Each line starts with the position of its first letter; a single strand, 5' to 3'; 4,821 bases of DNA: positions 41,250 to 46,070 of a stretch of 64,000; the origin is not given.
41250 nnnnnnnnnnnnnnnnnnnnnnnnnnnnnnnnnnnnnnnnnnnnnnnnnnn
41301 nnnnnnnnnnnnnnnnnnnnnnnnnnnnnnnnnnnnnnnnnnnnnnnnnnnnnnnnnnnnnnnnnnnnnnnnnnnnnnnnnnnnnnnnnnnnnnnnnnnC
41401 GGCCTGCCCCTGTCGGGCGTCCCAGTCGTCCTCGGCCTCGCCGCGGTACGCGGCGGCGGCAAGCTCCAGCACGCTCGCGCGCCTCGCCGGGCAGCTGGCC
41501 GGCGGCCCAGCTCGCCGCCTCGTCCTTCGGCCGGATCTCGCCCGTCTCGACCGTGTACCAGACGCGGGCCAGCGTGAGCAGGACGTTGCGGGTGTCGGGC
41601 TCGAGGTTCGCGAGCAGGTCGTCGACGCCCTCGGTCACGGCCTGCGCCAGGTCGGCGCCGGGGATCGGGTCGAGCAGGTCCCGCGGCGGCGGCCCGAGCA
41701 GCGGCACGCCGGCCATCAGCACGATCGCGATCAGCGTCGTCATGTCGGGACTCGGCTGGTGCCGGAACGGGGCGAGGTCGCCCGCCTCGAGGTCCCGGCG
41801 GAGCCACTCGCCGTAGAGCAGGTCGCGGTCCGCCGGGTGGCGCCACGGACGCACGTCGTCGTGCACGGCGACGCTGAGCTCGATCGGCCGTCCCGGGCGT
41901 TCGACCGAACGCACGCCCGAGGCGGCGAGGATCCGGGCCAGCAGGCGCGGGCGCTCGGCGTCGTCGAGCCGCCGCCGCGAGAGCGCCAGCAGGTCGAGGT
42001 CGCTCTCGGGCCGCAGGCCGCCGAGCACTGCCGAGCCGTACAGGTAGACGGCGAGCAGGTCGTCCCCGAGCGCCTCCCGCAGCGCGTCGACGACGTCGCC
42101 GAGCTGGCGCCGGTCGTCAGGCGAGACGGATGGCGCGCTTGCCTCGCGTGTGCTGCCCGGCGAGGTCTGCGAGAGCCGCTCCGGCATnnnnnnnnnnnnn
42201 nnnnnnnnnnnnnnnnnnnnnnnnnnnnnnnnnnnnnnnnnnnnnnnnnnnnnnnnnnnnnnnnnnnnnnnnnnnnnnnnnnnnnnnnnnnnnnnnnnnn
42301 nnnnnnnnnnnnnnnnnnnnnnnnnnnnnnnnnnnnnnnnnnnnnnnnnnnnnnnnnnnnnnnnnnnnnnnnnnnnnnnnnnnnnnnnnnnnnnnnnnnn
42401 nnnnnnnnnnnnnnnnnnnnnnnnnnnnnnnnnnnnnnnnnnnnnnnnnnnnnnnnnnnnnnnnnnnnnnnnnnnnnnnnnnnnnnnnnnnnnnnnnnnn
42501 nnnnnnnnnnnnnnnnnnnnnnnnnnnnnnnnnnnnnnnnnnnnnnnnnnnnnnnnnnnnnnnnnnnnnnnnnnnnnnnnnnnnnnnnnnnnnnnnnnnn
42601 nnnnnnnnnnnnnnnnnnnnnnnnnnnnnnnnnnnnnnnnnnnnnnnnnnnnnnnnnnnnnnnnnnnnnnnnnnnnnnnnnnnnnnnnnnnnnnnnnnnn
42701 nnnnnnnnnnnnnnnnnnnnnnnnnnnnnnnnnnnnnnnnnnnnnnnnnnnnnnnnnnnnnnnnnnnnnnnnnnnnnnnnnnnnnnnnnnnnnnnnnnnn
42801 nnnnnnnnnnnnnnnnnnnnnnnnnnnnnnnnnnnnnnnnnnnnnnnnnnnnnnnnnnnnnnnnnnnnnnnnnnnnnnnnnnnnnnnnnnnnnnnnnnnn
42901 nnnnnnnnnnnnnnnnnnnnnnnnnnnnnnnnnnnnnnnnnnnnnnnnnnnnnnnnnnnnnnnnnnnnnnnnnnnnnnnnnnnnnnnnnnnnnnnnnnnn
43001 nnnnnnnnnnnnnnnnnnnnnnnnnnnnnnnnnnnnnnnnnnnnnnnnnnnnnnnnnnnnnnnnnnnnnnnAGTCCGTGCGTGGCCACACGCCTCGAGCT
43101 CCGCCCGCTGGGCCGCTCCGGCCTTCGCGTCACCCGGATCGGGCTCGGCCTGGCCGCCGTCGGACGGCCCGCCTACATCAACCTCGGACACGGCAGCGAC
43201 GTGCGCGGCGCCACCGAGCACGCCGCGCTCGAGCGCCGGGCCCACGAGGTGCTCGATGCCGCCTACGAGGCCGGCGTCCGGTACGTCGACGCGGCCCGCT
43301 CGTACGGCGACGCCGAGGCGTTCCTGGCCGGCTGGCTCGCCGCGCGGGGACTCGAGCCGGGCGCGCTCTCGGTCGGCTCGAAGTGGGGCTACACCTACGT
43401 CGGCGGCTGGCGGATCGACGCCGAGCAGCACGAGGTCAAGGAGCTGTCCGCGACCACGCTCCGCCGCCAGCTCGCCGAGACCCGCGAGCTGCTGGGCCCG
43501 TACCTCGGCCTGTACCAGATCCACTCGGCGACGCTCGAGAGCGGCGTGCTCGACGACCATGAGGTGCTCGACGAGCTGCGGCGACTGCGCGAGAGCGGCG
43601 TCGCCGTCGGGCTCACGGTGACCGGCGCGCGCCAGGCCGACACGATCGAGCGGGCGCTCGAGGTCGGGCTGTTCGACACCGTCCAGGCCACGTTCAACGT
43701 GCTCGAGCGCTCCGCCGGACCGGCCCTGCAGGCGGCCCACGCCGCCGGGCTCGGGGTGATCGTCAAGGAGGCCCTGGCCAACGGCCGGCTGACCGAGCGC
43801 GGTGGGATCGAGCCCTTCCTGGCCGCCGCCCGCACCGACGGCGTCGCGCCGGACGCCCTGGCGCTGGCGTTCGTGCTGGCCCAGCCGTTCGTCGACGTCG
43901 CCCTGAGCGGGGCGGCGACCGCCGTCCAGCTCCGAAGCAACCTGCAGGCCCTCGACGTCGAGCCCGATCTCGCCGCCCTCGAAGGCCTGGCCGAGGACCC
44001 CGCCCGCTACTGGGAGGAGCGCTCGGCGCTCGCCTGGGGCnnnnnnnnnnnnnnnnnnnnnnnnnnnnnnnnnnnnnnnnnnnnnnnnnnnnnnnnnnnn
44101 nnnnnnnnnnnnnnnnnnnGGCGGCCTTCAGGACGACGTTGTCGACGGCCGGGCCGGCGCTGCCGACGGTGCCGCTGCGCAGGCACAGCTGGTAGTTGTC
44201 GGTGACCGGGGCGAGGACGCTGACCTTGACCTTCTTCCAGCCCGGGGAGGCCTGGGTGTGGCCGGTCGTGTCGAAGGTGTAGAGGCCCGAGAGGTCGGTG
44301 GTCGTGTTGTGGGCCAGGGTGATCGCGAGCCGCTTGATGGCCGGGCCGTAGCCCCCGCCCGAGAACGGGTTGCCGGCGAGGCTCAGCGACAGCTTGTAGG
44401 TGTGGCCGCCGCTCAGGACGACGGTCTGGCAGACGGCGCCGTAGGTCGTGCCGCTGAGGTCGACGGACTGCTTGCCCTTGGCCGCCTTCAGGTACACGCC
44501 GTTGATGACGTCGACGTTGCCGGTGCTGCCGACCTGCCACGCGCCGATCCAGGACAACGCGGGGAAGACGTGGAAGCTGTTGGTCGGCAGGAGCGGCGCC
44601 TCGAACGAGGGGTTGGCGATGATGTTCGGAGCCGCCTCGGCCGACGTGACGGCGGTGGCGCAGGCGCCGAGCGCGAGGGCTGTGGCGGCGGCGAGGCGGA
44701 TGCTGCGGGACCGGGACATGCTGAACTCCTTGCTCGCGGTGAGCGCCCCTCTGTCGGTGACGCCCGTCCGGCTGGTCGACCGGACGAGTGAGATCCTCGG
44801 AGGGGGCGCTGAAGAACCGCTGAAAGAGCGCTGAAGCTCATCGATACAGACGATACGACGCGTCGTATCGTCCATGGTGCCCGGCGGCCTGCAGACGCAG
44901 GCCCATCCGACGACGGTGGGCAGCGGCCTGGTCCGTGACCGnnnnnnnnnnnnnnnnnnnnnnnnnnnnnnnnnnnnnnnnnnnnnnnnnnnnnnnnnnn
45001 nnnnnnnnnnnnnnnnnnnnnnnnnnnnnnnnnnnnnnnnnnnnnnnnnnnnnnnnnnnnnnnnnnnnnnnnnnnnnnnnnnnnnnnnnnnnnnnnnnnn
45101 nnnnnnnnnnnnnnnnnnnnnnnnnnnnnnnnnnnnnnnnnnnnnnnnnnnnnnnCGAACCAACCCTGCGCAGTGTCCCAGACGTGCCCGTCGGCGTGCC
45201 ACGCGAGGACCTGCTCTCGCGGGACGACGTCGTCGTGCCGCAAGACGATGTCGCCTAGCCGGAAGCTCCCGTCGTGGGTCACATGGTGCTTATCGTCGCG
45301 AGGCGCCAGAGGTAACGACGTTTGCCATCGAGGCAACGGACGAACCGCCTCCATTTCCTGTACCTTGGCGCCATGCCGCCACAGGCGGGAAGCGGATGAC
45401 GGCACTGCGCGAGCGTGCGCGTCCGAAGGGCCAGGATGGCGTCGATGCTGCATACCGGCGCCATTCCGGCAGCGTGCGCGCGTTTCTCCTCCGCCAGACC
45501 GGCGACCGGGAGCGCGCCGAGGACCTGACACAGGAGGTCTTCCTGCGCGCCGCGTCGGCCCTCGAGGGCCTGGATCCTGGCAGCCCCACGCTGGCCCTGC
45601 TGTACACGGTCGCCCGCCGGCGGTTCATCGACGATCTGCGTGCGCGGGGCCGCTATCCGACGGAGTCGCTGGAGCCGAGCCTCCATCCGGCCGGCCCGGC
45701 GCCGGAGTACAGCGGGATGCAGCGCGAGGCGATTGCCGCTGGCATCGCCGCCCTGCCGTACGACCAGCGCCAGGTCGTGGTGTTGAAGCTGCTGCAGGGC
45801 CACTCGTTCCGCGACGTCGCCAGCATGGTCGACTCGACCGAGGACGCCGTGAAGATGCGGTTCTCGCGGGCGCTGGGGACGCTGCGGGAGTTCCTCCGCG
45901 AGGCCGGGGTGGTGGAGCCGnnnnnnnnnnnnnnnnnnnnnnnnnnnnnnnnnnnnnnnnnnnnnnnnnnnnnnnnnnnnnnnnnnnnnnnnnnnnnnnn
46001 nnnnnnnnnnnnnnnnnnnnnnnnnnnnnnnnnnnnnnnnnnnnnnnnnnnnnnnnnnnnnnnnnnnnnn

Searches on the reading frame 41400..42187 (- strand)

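Call 71: search_protein_families(library=pfam, proteins=[window:41400-42187:-], max_evalue=0.01)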
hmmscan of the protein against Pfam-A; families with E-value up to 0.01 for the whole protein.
window:41400-42187:- (262 aa): 3 families
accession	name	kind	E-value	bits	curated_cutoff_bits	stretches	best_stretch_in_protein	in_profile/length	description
PF13427.11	AadA_C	-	1.4e-22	80.3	22.2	1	171-238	2-69/103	Aminoglycoside adenylyltransferase, C-terminal domain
PF01909.29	NTP_transf_2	-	6.9e-05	23.6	21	1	36-75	8-45/93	Nucleotidyltransferase domain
PF18765.7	Polbeta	-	7.8e-05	23.2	26.9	1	43-83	12-52/93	Polymerase beta, Nucleotidyltransferase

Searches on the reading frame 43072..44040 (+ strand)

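Call 81: search_protein_families(library=pfam, proteins=[window:43072-44040:+], max_evalue=0.00001)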
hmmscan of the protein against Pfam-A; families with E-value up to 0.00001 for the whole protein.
window:43072-44040:+ (323 aa): 1 family
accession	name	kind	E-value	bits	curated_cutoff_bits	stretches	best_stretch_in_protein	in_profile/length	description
PF00248.27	Aldo_ket_red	-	3.1e-24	86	24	1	50-296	14-276/291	Aldo/keto reductase family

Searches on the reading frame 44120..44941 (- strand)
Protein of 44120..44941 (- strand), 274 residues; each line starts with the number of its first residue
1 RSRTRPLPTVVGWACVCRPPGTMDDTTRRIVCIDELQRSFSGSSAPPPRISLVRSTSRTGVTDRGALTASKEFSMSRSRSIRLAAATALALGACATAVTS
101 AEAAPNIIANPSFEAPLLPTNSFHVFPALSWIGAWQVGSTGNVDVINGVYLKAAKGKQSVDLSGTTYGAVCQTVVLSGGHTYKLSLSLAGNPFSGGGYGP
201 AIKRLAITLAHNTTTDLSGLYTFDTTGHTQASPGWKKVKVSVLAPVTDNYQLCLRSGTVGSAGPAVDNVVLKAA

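Call 81: search_protein_families(library=pfam, proteins=[window:44120-44941:-], max_evalue=0.00001)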
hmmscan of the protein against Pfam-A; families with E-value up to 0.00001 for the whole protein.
window:44120-44941:- (274 aa): 1 family
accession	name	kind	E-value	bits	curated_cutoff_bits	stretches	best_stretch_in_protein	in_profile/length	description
PF04862.18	DUF642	-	1e-09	38.8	27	1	107-272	2-157/157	Protein of unknown function (DUF642)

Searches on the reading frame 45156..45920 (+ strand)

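Call 80: search_protein_families(library=pfam, proteins=[window:45156-45920:+], max_evalue=0.00001)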
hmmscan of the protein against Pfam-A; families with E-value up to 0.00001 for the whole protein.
window:45156-45920:+ (255 aa): 2 families
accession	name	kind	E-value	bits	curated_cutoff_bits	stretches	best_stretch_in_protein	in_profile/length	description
PF04542.20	Sigma70_r2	-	1.9e-14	53.7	24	1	100-166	2-70/71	Sigma-70 region 2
PF08281.18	Sigma70_r4_2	-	5e-09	36.1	25.7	1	191-241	2-52/54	Sigma-70, region 4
